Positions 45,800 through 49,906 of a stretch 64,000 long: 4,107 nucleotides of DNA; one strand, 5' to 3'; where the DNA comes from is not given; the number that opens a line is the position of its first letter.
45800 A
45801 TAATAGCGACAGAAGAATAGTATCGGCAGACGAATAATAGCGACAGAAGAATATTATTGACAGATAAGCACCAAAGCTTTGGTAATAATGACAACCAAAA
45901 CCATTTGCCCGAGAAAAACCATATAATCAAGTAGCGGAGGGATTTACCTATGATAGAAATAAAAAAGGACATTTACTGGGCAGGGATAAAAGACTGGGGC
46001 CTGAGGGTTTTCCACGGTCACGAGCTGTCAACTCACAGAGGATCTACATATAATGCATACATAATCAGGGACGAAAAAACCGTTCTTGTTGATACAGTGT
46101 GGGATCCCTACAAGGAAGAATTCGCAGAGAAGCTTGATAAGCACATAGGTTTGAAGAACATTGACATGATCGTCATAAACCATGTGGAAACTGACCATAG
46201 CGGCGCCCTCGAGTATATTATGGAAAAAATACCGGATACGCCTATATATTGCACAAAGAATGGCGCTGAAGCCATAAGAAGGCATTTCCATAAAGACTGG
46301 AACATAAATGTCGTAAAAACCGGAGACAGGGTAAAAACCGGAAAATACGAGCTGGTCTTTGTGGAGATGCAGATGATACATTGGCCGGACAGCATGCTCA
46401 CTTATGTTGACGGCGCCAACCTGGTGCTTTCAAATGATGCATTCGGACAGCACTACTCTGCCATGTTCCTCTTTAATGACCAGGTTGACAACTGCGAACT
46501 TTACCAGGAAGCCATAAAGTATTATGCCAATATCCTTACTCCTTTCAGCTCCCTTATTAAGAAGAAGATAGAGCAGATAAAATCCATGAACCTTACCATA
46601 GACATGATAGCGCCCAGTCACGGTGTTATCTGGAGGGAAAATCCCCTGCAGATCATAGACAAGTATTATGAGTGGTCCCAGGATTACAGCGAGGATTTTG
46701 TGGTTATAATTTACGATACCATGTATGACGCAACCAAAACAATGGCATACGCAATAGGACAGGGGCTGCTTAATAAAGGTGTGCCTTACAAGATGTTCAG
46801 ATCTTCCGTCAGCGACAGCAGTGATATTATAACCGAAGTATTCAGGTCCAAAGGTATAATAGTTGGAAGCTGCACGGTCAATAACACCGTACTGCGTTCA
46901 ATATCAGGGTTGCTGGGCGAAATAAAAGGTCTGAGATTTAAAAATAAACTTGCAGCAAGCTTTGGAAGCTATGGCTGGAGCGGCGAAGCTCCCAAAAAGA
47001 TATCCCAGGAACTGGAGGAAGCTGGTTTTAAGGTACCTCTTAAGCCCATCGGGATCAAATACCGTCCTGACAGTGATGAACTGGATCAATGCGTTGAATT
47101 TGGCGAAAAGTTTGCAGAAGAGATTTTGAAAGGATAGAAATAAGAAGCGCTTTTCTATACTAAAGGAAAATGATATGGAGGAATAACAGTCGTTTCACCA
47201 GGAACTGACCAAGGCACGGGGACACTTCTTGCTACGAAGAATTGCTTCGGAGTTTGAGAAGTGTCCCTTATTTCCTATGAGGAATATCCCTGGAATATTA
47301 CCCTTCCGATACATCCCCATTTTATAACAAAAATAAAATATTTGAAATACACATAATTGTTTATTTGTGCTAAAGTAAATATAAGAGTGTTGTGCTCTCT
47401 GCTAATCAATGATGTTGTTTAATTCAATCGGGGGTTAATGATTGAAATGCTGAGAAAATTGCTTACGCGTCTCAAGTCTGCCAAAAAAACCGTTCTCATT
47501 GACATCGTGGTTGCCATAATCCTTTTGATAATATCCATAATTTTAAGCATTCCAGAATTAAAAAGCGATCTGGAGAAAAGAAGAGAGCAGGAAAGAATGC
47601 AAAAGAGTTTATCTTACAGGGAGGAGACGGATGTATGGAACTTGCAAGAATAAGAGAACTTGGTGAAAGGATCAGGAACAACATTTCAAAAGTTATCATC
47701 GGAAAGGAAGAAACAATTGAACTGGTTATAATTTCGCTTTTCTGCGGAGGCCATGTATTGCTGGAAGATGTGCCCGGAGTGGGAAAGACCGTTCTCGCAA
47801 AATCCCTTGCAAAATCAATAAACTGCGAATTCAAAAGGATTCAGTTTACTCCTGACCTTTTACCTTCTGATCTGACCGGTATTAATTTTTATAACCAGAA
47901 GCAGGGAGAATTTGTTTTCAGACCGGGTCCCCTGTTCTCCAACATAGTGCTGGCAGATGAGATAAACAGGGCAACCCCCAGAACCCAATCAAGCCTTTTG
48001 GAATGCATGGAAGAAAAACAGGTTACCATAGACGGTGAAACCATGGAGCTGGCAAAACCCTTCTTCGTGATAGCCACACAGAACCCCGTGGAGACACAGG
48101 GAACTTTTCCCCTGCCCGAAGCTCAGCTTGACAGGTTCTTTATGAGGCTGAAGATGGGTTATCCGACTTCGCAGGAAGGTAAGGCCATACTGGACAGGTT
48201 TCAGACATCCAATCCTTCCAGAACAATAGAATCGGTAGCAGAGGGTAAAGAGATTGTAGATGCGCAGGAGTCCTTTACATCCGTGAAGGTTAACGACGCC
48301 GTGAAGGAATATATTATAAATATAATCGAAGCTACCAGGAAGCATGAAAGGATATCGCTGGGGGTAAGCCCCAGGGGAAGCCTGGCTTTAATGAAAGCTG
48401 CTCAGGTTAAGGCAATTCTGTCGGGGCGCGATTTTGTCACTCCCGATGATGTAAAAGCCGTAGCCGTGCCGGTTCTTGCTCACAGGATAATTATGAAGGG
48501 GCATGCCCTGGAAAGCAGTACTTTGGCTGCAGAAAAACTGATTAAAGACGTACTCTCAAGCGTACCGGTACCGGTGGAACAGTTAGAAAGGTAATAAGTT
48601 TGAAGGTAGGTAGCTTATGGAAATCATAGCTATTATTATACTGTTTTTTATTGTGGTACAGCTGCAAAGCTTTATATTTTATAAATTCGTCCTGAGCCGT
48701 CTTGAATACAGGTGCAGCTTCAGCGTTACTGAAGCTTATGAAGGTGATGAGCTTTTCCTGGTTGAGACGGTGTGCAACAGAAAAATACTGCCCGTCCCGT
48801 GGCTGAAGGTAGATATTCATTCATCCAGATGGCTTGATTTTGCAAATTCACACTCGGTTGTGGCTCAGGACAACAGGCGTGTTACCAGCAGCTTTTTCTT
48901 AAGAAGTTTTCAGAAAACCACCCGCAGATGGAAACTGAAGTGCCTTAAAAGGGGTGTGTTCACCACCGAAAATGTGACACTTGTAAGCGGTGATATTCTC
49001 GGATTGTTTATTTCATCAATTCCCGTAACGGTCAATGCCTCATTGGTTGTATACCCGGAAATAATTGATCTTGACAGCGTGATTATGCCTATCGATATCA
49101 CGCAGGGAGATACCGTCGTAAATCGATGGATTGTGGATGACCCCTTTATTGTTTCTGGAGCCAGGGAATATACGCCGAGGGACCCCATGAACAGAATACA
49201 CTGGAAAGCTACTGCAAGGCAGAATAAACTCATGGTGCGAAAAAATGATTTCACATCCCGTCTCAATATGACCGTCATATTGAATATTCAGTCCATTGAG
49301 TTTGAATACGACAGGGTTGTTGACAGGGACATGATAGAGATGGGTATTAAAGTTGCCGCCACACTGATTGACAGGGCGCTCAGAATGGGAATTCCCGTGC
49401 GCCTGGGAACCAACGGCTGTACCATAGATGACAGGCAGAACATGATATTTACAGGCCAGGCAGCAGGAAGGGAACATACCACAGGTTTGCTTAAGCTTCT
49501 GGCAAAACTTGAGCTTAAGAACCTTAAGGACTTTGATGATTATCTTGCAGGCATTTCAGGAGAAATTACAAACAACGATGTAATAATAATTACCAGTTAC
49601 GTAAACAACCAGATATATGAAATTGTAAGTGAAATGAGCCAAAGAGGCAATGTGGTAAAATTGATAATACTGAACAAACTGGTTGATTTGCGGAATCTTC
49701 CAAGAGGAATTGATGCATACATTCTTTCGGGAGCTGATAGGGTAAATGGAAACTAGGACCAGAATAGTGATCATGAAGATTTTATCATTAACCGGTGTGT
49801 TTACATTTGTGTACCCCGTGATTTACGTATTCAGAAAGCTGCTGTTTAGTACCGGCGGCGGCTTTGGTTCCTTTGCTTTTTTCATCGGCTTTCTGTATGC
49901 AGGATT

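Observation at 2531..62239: Many intergenic spacers consist of degenerate tandem 'echoes', often seeded by the last codons of the upstream gene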

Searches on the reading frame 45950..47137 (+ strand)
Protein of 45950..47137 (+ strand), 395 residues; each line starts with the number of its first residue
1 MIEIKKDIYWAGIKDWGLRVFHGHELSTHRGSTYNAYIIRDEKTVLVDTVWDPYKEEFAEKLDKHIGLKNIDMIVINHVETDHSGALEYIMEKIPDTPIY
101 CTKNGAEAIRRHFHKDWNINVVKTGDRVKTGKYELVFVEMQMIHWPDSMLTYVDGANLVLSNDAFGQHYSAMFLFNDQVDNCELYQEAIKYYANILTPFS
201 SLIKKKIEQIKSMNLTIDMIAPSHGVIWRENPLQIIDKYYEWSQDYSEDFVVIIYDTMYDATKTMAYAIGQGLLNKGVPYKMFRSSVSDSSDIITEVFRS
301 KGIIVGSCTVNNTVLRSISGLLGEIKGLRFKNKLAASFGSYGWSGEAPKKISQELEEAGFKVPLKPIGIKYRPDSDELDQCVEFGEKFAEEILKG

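Call 21: search_protein_families(library=pfam, proteins=[window:45950-47137:+], max_evalue=0.00001)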
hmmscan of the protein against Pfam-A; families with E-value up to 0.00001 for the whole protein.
window:45950-47137:+ (395 aa): 5 families
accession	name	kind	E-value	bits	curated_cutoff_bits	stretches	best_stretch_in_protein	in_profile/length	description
PF19583.5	ODP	-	1.2e-15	58.3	27.2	1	35-225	4-194/194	ODP family beta lactamase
PF00258.30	Flavodoxin_1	-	2.3e-15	57.5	25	1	253-385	1-143/143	Flavodoxin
PF00753.33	Lactamase_B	-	7.9e-12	46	22.7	1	34-224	6-196/196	Metallo-beta-lactamase superfamily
PF12706.13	Lactamase_B_2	-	4.5e-08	33.4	27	1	44-146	2-116/200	Beta-lactamase superfamily domain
PF16661.11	Lactamase_B_6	-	6.4e-06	26.1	27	0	41-103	5-73/193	Metallo-beta-lactamase superfamily domain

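Call 47: find_encoding_contigs(protein=window:45950-47137:+, flank=10000, max_places=10)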
Protein window:45950-47137:+ (395 aa): no gene with exactly this product is on record in the collection.

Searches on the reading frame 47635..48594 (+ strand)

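Call 21: search_protein_families(library=pfam, proteins=[window:47635-48594:+], max_evalue=0.00001)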
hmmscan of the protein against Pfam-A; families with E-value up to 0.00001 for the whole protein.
window:47635-48594:+ (319 aa): 6 families
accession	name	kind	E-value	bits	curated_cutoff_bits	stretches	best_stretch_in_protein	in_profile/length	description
PF07726.17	AAA_3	-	3.4e-65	218.3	27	1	40-170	1-131/131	ATPase family associated with various cellular activities (AAA)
PF17863.7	AAA_lid_2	-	4.4e-26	90.9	22.7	1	232-296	1-65/74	AAA lid domain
PF07728.20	AAA_5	-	5.6e-17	62.5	22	1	40-168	1-139/139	AAA domain (dynein-related subfamily)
PF20030.5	bpMoxR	-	2.3e-11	43.6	27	1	13-187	6-179/205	MoxR domain in the MoxR-vWA-beta-propeller ternary systems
PF00004.35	AAA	-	3.5e-07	31.2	21.2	1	43-172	3-127/131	ATPase family associated with various cellular activities (AAA)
PF00493.29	MCM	-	8.9e-06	25.4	23.3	0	35-152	54-174/224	MCM P-loop domain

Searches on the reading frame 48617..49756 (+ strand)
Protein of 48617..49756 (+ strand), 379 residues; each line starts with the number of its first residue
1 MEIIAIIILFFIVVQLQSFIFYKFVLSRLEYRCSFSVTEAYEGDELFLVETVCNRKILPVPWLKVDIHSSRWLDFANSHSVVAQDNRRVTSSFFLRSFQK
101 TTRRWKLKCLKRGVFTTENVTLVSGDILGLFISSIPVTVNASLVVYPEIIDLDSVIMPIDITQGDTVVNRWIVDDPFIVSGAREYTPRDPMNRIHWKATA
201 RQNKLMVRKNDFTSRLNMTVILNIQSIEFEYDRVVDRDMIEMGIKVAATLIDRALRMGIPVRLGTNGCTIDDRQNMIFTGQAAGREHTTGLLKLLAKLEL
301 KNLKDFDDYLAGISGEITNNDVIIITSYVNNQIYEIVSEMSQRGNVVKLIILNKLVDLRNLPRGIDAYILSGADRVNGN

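Call 21: search_protein_families(library=pfam, proteins=[window:48617-49756:+], max_evalue=0.00001)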
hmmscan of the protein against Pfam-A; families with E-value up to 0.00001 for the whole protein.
window:48617-49756:+ (379 aa): 1 family
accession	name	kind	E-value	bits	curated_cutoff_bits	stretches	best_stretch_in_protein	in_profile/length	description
PF01882.25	DUF58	-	8.2e-07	28.9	23.4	1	182-300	2-113/216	Protein of unknown function DUF58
